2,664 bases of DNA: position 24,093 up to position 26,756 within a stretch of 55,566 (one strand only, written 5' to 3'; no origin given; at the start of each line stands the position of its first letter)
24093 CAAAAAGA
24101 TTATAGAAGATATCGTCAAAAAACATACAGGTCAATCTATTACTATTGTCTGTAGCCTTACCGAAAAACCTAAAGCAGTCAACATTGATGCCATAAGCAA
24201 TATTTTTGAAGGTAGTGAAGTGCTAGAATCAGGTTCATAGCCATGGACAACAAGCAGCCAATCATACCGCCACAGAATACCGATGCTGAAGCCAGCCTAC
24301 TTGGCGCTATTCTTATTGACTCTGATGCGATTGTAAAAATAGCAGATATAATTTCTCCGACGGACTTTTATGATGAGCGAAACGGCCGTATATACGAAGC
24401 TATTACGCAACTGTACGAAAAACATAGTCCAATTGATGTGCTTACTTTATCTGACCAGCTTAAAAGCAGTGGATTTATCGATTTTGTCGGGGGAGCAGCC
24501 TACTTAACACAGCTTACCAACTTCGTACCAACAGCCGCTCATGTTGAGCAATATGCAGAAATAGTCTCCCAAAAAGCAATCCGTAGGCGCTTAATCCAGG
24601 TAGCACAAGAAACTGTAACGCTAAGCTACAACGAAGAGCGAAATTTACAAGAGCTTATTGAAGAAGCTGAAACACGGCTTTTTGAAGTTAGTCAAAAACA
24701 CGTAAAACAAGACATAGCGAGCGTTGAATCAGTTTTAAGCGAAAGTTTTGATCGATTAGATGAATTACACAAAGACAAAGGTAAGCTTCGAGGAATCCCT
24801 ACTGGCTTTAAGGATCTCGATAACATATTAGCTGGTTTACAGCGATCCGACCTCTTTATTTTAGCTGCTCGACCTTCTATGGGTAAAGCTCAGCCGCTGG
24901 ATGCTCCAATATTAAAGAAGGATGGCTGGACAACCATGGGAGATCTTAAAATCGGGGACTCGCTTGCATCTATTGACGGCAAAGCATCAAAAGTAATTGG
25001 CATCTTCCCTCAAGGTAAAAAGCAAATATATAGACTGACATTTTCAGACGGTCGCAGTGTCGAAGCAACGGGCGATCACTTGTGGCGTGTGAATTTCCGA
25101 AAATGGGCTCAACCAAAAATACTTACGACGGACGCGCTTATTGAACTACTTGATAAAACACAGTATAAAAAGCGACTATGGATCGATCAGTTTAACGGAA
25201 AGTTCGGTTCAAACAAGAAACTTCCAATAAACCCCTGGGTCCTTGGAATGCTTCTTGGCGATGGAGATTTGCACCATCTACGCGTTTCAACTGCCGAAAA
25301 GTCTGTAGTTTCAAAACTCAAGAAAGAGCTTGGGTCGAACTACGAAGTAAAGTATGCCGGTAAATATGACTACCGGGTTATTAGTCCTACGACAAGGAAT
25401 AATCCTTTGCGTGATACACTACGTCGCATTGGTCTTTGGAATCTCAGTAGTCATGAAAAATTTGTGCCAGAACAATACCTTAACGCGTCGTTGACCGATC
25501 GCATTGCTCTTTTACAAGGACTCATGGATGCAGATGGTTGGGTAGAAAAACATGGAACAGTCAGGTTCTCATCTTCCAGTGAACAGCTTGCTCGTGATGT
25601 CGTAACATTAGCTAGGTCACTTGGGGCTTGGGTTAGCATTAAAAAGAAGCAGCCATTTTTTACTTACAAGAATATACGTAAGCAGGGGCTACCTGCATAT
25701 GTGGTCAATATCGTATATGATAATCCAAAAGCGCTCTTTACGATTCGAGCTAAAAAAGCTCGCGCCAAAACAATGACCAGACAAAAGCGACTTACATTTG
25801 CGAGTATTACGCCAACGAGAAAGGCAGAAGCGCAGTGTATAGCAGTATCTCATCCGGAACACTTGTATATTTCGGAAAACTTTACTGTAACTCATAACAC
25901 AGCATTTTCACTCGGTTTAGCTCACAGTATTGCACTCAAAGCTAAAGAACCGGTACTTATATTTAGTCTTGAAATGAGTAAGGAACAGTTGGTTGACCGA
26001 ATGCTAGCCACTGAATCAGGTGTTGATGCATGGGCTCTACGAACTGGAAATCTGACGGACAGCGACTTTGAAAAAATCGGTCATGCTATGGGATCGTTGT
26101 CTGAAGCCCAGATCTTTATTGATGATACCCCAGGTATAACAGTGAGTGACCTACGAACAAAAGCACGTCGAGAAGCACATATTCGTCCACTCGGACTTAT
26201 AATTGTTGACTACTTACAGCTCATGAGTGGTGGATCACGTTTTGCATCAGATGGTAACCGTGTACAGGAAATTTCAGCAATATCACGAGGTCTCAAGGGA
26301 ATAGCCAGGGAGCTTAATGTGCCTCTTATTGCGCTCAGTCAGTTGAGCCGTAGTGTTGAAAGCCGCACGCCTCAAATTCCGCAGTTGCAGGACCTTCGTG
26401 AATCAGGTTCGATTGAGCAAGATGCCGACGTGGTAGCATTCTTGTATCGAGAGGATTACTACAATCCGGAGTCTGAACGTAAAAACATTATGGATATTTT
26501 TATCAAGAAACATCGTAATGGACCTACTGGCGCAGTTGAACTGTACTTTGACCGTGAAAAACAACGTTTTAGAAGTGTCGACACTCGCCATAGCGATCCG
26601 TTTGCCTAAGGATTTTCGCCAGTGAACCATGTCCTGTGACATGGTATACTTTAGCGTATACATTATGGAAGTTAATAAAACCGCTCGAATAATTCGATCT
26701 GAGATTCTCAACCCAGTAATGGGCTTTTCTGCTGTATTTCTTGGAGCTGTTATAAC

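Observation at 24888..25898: Class-3-type (Trp-Cys-Thr) intein with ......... endonuclease inserted in the DnaB Walker A loop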

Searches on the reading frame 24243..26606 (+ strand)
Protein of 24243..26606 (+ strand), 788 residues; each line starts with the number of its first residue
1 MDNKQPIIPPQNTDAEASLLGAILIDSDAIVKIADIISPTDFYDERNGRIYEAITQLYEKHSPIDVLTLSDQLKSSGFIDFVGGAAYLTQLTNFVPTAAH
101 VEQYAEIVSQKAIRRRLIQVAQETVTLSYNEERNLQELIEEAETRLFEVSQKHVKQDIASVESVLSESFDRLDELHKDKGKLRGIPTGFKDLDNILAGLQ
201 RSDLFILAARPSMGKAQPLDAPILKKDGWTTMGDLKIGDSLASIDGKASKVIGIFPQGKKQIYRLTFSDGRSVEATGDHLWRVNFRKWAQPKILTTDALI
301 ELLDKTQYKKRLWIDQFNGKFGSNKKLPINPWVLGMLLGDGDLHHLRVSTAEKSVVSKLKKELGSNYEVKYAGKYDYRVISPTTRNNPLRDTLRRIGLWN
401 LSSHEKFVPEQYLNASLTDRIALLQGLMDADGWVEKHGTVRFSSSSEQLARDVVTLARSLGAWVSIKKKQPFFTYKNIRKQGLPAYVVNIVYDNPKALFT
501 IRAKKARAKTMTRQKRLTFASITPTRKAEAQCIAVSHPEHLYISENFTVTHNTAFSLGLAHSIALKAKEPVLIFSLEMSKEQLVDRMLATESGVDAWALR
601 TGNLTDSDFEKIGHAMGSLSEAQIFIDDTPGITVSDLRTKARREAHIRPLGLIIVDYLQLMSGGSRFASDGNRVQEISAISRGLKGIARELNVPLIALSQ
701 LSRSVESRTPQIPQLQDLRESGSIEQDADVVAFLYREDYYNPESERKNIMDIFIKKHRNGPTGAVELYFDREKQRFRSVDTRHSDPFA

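Call 4: search_protein_families(library=pfam, proteins=[window:24243-26606:+], max_evalue=1)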
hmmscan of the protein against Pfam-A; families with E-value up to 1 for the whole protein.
window:24243-26606:+ (788 aa): 10 families
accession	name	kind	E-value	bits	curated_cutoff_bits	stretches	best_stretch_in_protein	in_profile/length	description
PF03796.21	DnaB_C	-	3.3e-97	325.3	27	2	552-777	32-254/255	DnaB-like helicase C terminal domain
PF00772.26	DnaB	-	1.2e-33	115.7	23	1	9-109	2-102/103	DnaB-like helicase N terminal domain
PF14528.11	LAGLIDADG_3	-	2e-08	34.8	22.5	1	421-469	4-55/82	LAGLIDADG-like domain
PF05204.19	Hom_end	-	9.3e-07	29.4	21.1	1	417-480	11-76/110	Homing endonuclease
PF13481.12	AAA_25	-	2.4e-06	27.7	27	1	567-700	71-189/195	AAA domain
PF14890.11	Intein_splicing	-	0.0071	16.6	35.8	1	241-303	28-95/155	Intein splicing domain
PF12137.13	RapA_C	-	0.13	11.7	26.8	1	103-178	246-322/360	RNA polymerase recycling family C-terminal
PF23889.1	DUF7241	-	0.21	12.2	27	1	221-289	4-66/70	Domain of unknown function (DUF7241)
PF11572.13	DUF3234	-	0.22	12.1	23.7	1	614-658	28-75/95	Protein of unknown function (DUF3234)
PF07956.16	DUF1690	-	0.27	12.1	29.7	1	88-173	14-100/139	Protein of Unknown function (DUF1690)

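Call 5: search_protein_families(library=ncbifam, proteins=[window:24243-26606:+], max_evalue=1)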
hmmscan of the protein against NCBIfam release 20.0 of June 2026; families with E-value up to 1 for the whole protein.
window:24243-26606:+ (788 aa): 22 families
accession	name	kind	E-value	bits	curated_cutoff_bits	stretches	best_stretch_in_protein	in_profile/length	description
NF005852.0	PRK07773.1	equivalog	9.9e-167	556.8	780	4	8-216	23-231/886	replicative DNA helicase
TIGR00665.1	DnaB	equivalog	5.5e-166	552.7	385.25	1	9-779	2-433/435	replicative DNA helicase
NF004384.0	PRK05748.1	equivalog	1.1e-162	541.7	525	2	550-784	214-447/452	replicative DNA helicase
NF004109.0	PRK05595.1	equivalog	1.8e-133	445.5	737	2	552-783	214-442/444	replicative DNA helicase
NF006606.0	PRK09165.1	equivalog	3.2e-130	435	540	2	563-784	255-492/497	replicative DNA helicase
TIGR03600.1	phage_DnaB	exception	1e-125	420.1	498.65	2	552-769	207-421/421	phage replicative helicase, DnaB family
NF006443.0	PRK08760.1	equivalog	4.9e-123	411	741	2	550-780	240-468/476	replicative DNA helicase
NF005424.0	PRK07004.1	equivalog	9.3e-120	400.2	834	2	547-778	221-450/460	replicative DNA helicase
NF040583.1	dnaB_SPI-7_type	exception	2e-115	386.3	655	2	553-777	208-432/434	SPI-7-type island replicative DNA helicase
NF005369.0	PRK06904.1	equivalog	9e-112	374.2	809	2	549-778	233-463/474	replicative DNA helicase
NF006458.0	PRK08840.1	equivalog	3.3e-109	365.7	884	2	551-777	229-454/464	replicative DNA helicase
NF005945.0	PRK08006.1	equivalog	8e-109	364.6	898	2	550-777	235-461/471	replicative DNA helicase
NF004967.0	PRK06321.1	equivalog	3.4e-101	339.5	751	2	532-778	219-464/472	replicative DNA helicase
NF006306.0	PRK08506.1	equivalog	3.4e-100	335.9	596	3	553-747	206-397/472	replicative DNA helicase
NF005240.0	PRK06749.1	subfamily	5.5e-89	298.9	686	2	552-777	199-425/428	replicative DNA helicase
TIGR01445.1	intein_Nterm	domain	0.0005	21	24.5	1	251-280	49-80/83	intein N-terminal splicing region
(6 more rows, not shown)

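Call 58: find_encoding_contigs(protein=window:24243-26606:+, flank=1000, max_places=4)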
Protein window:24243-26606:+ (788 aa): 8 contigs read that carry it; 3 places shown.
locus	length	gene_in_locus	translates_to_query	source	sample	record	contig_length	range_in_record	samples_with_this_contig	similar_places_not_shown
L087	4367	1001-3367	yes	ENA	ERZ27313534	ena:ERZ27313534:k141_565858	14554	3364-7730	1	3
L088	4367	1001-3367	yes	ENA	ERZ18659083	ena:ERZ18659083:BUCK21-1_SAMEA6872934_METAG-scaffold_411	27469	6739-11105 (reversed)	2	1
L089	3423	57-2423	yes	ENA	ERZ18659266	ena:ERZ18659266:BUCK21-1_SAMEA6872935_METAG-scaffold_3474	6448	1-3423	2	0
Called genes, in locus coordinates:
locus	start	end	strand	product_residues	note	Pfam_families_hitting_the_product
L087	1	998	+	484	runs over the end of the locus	PF05496:RuvB_N, PF06068:TIP49 (faint), PF13177:DNA_pol3_delta2, PF00004:AAA, PF07728:AAA_5 (weak), PF13173:AAA_14 (weak), PF13401:AAA_22 (weak), PF22608:DNAX_ATPase_lid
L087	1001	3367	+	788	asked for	PF00772:DnaB, PF03796:DnaB_C, PF13481:AAA_25 (faint), PF05204:Hom_end (weak), PF14528:LAGLIDADG_3, PF03796:DnaB_C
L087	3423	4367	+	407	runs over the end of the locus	-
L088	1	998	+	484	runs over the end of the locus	PF05496:RuvB_N, PF06068:TIP49 (faint), PF13177:DNA_pol3_delta2, PF00004:AAA, PF07728:AAA_5 (weak), PF13173:AAA_14 (weak), PF13401:AAA_22 (weak), PF22608:DNAX_ATPase_lid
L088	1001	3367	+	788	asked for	PF00772:DnaB, PF03796:DnaB_C, PF13481:AAA_25 (faint), PF05204:Hom_end (weak), PF14528:LAGLIDADG_3, PF03796:DnaB_C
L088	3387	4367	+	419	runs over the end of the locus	-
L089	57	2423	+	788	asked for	PF00772:DnaB, PF03796:DnaB_C, PF13481:AAA_25 (faint), PF05204:Hom_end (weak), PF14528:LAGLIDADG_3, PF03796:DnaB_C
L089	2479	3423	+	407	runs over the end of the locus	-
